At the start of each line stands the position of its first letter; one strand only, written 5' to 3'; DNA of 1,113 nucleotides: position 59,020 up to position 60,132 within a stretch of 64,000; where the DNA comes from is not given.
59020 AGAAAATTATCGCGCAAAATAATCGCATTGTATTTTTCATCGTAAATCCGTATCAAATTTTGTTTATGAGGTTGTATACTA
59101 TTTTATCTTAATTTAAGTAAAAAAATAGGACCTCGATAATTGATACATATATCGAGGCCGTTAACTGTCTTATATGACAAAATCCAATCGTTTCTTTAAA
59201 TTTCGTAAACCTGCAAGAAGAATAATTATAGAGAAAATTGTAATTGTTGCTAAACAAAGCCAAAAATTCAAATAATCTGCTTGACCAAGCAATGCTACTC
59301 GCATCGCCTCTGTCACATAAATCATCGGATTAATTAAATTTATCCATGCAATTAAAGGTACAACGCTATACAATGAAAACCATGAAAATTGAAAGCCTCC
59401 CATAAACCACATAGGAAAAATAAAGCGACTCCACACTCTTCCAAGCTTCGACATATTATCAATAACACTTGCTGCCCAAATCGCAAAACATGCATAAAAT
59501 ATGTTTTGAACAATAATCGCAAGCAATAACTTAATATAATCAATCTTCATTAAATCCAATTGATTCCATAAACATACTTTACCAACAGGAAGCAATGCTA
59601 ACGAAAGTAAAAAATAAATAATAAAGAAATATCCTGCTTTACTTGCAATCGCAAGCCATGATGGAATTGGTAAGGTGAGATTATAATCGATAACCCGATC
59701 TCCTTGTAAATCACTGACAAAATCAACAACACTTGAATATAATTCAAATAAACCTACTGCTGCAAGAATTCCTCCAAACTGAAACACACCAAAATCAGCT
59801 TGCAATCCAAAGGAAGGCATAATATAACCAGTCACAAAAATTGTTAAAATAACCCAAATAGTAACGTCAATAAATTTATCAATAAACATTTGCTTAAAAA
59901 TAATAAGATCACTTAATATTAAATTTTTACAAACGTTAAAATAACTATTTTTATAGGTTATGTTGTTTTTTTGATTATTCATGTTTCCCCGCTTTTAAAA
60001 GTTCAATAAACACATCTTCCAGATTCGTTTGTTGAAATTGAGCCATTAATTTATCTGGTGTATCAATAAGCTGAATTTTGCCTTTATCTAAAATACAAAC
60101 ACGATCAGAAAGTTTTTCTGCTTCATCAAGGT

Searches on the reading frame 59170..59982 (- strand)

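Call 7: search_protein_families(library=pfam, proteins=[window:59170-59982:-], max_evalue=0.01)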
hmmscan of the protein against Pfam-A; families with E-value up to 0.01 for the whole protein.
window:59170-59982:- (270 aa): 1 family
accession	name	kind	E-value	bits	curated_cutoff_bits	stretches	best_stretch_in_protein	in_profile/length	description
PF01061.29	ABC2_membrane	-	7.9e-07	29.3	26.9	1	43-231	27-210/211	ABC-2 type transporter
